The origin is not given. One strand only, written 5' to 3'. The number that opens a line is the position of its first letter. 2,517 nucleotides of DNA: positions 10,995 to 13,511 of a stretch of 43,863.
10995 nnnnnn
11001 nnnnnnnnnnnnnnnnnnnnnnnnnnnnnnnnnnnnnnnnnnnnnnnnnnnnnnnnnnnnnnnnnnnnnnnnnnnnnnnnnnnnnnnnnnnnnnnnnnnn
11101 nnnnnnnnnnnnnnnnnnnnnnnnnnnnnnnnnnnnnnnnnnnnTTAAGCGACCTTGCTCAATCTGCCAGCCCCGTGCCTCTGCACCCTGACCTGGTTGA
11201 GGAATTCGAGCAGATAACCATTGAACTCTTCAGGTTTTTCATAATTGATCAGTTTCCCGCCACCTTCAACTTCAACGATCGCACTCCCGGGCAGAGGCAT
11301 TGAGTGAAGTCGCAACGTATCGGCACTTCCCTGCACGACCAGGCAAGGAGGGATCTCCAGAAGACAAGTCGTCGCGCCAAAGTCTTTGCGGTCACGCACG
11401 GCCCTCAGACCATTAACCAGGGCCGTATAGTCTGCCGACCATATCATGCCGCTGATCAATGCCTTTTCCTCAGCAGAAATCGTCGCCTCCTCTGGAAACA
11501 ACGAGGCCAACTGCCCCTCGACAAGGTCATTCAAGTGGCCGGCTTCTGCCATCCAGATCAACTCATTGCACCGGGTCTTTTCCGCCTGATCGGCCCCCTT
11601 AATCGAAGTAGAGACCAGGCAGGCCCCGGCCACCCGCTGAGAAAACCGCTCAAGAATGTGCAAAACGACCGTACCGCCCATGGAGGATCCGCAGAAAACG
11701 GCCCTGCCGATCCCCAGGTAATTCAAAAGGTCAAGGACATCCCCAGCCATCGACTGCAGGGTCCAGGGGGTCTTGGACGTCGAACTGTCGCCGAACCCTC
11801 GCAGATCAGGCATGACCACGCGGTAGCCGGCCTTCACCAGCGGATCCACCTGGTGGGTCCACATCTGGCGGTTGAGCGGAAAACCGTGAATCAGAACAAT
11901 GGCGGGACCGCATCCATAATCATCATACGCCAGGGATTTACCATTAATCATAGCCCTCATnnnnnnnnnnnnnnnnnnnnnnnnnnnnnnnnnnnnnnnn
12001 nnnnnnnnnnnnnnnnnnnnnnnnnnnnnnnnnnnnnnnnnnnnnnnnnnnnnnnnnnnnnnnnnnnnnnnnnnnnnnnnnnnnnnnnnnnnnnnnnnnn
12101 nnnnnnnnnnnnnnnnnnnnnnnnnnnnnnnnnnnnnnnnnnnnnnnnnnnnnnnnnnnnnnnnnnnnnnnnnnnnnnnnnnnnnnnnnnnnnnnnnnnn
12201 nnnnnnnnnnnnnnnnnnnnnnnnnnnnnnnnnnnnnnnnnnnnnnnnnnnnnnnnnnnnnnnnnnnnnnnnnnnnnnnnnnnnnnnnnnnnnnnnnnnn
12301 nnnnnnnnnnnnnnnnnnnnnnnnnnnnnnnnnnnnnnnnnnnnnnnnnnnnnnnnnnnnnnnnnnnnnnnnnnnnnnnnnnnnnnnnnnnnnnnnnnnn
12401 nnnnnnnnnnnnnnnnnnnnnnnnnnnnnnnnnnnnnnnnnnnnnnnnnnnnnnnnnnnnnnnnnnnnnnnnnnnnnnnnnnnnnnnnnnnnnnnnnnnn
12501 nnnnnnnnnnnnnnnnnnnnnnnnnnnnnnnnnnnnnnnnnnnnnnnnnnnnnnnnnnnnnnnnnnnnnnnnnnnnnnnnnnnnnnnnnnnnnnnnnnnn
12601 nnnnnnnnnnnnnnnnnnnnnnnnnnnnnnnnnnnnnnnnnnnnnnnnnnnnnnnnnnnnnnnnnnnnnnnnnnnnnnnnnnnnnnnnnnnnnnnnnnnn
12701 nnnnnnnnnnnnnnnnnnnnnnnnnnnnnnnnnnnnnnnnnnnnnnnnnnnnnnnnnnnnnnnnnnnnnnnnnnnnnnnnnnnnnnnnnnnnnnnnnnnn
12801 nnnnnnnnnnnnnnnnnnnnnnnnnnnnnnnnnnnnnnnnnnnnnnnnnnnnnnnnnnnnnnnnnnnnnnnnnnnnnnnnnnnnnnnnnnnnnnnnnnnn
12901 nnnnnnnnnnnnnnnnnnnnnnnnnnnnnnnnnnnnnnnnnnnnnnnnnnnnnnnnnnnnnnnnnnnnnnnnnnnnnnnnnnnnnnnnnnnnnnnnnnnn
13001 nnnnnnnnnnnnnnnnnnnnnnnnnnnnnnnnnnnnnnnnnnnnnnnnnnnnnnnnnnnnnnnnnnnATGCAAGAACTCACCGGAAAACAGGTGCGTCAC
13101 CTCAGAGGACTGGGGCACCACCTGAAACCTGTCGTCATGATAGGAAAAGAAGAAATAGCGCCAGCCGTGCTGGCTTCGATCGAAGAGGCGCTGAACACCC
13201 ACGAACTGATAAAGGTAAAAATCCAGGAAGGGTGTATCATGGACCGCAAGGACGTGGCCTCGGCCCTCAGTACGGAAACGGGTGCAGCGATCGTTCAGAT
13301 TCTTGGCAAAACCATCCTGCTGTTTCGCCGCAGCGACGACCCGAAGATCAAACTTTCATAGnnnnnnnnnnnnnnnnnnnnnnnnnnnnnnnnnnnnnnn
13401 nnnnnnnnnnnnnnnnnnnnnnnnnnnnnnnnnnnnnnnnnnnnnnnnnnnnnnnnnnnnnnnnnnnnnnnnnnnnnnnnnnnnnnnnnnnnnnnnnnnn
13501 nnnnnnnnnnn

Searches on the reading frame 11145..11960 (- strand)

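Call 43: search_protein_families(library=pfam, proteins=[window:11145-11960:-], max_evalue=0.00001)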
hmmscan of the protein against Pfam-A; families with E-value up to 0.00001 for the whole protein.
window:11145-11960:- (271 aa): 3 families
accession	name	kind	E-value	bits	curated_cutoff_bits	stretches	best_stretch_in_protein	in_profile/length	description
PF00561.26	Abhydrolase_1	-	1.5e-25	90.7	25.8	1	19-179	1-145/245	alpha/beta hydrolase fold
PF12697.13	Abhydrolase_6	-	6.3e-21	76.5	26.3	1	21-247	1-215/217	Alpha/beta hydrolase family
PF12146.15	Hydrolase_4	-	1.4e-13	51.2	27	1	20-216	6-204/239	Serine aminopeptidase, S33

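Call 63: search_protein_families(library=ncbifam, proteins=[window:11145-11960:-], max_evalue=1e-10)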
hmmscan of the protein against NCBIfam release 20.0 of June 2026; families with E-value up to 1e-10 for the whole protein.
window:11145-11960:- (271 aa): 10 families
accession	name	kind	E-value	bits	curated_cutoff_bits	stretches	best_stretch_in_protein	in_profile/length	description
TIGR02427.1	protocat_pcaD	equivalog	7.6e-27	94.3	255.85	1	19-254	14-250/251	3-oxoadipate enol-lactonase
NF051488.1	bifunc_PcaDC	exception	1.6e-24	86.8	390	1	18-265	12-262/375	bifunctional 3-oxoadipate enol-lactonase/4-carboxymuconolactone decarboxylase PcaDC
NF011457.0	PRK14875.1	equivalog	7.2e-20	71.3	307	1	3-254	115-369/372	acetoin dehydrogenase dihydrolipoyllysine-residue acetyltransferase subunit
NF051487.1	bifunc_PcaCD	exception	7.9e-18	64.7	430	1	20-255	174-412/413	bifunctional 4-carboxymuconolactone decarboxylase/3-oxoadipate enol-lactonase PcaCD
NF050089.1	i_nPHAscl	equivalog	2e-15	56.6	300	1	5-151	4-151/288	intracellular short-chain-length polyhydroxyalkanoate depolymerase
TIGR03611.1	RutD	equivalog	8.6e-15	54.8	238.5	1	18-255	13-256/258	pyrimidine utilization protein D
TIGR01738.1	bioH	equivalog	6.9e-14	52.1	206.95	1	19-122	5-102/245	pimeloyl-ACP methyl ester esterase BioH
TIGR03695.1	menH_SHCHC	equivalog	1.3e-13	50.9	208.55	1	19-130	3-117/252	2-succinyl-6-hydroxy-2,4-cyclohexadiene-1-carboxylate synthase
NF002938.0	PRK03592.1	equivalog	2.7e-13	49.9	241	1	3-126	15-137/298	haloalkane dehalogenase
TIGR03056.1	bchO_mg_che_rel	equivalog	3.4e-13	49.2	172.55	1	14-107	22-117/278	alpha/beta fold hydrolase BchO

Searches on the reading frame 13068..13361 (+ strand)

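Call 43: search_protein_families(library=pfam, proteins=[window:13068-13361:+], max_evalue=0.00001)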
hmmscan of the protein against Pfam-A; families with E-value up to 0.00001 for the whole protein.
window:13068-13361:+ (97 aa): 1 family
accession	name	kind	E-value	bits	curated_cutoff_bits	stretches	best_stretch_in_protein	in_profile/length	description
PF01985.26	CRS1_YhbY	-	1.1e-28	99.8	27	1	4-87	1-84/84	CRS1 / YhbY (CRM) domain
